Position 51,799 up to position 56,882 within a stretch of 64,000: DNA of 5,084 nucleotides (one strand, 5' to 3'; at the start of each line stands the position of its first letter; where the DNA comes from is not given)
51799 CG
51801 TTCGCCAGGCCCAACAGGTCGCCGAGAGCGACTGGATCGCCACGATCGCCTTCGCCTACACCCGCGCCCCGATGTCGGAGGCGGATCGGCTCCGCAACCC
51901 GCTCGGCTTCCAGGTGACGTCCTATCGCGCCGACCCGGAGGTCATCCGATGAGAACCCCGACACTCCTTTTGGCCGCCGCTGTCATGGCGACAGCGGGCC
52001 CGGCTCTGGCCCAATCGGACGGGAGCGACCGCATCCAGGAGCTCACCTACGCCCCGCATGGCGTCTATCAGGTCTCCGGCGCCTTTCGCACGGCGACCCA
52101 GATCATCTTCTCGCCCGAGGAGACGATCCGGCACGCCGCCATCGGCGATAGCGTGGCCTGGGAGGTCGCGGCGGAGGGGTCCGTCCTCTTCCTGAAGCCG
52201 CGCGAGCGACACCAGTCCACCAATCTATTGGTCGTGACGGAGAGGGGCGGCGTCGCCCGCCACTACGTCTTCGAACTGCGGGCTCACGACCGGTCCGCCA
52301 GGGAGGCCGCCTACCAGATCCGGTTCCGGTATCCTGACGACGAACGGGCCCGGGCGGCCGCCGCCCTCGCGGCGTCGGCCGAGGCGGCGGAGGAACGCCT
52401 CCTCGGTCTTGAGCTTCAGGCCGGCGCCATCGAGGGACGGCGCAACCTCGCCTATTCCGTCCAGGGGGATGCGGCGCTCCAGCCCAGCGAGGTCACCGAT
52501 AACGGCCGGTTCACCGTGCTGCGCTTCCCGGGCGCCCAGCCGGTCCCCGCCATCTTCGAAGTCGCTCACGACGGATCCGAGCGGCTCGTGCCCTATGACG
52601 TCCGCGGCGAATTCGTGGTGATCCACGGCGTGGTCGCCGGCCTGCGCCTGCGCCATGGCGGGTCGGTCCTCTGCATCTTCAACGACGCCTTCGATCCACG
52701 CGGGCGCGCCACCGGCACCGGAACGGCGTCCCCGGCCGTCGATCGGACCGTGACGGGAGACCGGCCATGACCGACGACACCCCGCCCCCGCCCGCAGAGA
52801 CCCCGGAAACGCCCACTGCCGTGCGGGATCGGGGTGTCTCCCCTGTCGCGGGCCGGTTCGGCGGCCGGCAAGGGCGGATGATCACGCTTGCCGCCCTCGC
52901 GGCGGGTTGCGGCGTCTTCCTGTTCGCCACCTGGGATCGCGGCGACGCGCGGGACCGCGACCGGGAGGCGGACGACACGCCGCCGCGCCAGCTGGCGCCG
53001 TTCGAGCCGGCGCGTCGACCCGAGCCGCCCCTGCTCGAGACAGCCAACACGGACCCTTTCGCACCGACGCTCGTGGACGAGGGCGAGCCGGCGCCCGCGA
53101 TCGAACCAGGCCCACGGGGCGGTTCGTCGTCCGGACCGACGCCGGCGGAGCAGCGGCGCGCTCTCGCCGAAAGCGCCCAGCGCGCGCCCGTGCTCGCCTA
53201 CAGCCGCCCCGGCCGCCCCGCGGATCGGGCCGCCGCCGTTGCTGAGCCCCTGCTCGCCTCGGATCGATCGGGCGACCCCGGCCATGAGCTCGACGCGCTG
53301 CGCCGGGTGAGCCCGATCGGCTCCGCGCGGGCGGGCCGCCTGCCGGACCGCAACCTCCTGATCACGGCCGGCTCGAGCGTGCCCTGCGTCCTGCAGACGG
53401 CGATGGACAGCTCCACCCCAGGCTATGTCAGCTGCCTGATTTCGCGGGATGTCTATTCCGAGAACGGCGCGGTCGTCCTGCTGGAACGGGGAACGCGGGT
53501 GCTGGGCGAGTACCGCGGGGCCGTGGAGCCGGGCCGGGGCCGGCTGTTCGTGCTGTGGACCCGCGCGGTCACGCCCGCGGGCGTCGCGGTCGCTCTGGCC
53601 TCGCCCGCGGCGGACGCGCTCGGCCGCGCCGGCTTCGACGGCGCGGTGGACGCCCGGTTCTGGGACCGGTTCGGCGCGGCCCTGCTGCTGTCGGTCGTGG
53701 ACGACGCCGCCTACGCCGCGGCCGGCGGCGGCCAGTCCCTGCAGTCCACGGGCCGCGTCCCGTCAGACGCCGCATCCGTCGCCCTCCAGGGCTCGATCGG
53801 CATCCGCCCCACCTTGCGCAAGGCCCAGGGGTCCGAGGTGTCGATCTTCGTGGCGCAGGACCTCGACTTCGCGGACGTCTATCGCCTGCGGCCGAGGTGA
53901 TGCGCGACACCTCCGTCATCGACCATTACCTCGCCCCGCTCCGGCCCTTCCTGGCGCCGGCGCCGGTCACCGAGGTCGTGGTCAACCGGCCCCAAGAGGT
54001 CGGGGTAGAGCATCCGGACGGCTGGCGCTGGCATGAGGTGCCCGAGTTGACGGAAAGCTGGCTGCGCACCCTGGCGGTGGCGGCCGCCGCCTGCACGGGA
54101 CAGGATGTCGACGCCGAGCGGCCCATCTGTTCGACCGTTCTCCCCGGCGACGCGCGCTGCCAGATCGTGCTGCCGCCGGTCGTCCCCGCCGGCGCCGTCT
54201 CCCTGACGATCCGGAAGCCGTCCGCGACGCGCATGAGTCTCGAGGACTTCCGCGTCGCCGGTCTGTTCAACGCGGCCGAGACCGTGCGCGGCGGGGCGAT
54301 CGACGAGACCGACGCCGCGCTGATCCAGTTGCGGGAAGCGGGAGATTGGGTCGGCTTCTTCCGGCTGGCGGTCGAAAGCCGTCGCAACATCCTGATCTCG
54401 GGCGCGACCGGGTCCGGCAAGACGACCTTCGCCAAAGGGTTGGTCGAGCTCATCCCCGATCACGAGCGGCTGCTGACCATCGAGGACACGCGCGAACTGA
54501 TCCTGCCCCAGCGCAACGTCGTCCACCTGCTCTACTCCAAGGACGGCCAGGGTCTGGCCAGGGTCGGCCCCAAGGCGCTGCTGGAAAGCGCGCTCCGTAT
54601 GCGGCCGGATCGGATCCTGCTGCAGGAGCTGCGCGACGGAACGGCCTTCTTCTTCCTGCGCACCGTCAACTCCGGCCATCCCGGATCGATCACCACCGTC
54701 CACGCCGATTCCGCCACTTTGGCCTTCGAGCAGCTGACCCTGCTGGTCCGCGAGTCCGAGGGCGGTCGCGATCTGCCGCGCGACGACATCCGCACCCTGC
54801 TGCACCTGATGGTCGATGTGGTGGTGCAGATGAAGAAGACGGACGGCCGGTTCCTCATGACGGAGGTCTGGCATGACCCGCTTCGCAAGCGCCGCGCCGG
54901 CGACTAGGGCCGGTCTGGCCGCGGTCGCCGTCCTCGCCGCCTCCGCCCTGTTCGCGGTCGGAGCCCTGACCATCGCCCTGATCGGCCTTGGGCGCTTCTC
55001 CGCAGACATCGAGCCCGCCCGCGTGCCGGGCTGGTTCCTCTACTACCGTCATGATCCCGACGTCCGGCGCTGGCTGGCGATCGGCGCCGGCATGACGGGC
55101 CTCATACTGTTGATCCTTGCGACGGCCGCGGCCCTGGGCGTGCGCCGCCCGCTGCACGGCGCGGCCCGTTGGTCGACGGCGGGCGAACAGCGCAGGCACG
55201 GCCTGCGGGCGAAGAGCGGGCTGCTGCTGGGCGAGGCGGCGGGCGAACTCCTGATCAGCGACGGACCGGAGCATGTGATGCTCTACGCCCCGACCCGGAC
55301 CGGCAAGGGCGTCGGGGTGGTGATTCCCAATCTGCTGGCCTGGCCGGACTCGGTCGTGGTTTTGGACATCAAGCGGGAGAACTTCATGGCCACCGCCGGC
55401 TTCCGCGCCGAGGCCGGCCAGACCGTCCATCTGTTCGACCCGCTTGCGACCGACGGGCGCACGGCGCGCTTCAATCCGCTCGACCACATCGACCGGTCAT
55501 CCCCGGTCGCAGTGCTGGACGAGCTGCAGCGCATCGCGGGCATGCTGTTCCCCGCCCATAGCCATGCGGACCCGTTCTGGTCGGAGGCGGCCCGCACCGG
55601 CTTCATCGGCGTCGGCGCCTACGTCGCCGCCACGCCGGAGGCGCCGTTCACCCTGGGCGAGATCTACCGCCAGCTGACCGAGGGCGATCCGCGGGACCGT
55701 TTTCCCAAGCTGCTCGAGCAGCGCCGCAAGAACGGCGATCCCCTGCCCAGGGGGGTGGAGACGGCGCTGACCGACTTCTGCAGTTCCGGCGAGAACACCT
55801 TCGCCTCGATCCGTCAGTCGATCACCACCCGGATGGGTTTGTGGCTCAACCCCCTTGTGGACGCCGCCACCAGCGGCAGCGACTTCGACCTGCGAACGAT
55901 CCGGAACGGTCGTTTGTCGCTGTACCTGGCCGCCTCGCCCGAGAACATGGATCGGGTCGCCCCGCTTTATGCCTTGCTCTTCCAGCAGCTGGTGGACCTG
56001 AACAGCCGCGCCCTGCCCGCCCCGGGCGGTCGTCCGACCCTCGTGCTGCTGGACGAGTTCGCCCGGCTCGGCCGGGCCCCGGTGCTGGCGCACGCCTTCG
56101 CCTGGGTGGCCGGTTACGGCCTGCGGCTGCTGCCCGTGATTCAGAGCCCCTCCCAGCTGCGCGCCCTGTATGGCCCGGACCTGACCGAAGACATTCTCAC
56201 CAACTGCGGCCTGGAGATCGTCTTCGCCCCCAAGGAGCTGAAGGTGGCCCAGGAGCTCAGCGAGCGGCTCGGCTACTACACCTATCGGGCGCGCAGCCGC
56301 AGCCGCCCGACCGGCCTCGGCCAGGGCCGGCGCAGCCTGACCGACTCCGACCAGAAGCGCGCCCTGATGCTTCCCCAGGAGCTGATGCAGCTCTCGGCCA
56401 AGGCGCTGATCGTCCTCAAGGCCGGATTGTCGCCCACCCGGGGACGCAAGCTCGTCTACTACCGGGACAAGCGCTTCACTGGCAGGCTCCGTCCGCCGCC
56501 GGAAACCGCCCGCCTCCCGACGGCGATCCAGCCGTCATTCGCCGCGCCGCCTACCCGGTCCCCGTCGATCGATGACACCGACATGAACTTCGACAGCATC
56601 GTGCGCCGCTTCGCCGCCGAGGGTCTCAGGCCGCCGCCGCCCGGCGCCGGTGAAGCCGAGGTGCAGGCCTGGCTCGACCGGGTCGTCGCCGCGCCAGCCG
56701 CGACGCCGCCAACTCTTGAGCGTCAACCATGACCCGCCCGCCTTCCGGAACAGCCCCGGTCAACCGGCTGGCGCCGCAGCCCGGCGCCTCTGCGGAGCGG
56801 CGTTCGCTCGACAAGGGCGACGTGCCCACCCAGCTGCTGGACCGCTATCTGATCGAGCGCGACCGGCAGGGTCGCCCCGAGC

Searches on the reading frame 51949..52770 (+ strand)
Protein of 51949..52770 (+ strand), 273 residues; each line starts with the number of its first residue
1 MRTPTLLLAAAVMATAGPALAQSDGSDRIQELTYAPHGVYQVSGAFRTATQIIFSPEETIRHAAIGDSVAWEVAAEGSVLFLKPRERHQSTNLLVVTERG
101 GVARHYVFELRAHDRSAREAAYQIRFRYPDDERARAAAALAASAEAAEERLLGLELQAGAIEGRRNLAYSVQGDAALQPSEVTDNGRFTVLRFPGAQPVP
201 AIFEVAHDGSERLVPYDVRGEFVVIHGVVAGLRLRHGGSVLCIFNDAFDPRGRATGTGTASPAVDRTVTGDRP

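Call 60: search_protein_families(library=pfam, proteins=[window:51949-52770:+], max_evalue=0.001)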
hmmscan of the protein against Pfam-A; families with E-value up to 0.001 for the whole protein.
window:51949-52770:+ (273 aa): 1 family
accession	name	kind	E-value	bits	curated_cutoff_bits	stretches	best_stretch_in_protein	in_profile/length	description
PF03524.21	CagX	-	3.4e-56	190.6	34.2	1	28-245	2-197/198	Conjugal transfer protein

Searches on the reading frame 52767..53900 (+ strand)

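Call 60: search_protein_families(library=pfam, proteins=[window:52767-53900:+], max_evalue=0.001)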
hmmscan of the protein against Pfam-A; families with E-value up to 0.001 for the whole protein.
window:52767-53900:+ (377 aa): 1 family
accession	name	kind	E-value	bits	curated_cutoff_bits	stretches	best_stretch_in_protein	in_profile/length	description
PF03743.19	TrbI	-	1.5e-47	162.3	35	1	199-368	2-188/188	Bacterial conjugation TrbI-like protein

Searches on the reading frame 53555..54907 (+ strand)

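Call 60: search_protein_families(library=pfam, proteins=[window:53555-54907:+], max_evalue=0.001)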
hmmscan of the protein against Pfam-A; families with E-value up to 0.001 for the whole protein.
window:53555-54907:+ (450 aa): 1 family
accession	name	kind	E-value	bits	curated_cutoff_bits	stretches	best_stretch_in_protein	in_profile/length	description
PF00437.27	T2SSE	-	1.6e-26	93.3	24.9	1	269-401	135-262/370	Type II/IV secretion system protein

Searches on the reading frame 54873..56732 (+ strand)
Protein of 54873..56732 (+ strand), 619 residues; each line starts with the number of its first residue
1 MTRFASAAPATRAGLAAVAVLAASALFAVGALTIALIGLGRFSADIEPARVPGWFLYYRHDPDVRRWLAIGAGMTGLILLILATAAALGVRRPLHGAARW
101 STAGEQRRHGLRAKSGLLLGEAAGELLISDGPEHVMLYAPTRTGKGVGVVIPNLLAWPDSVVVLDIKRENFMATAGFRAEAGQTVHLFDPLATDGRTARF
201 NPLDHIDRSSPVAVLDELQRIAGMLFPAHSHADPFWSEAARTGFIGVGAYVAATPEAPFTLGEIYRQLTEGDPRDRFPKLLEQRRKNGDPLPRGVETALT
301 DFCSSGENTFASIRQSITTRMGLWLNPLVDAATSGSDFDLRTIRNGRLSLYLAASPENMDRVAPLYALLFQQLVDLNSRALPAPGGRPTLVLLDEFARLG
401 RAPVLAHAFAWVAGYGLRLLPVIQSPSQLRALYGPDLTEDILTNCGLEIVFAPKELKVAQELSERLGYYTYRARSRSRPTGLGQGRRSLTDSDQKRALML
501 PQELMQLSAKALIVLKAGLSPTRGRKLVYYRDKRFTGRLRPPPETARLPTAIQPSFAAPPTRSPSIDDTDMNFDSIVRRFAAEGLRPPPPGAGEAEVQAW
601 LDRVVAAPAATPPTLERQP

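Call 60: search_protein_families(library=pfam, proteins=[window:54873-56732:+], max_evalue=0.001)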
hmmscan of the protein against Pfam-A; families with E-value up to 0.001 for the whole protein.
window:54873-56732:+ (619 aa): 3 families
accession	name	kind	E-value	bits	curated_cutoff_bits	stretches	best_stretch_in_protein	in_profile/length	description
PF02534.20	T4SS-DNA_transf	-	1.2e-96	324.8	20.1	1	122-542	33-458/468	Type IV secretory system Conjugative DNA transfer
PF12696.13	TraG-D_C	-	8.6e-27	94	22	1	388-508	1-125/126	TraM recognition site of TraD and TraG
PF10412.15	TrwB_AAD_bind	-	1.9e-19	70.3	20.5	1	195-516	73-376/387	Type IV secretion-system coupling protein DNA-binding domain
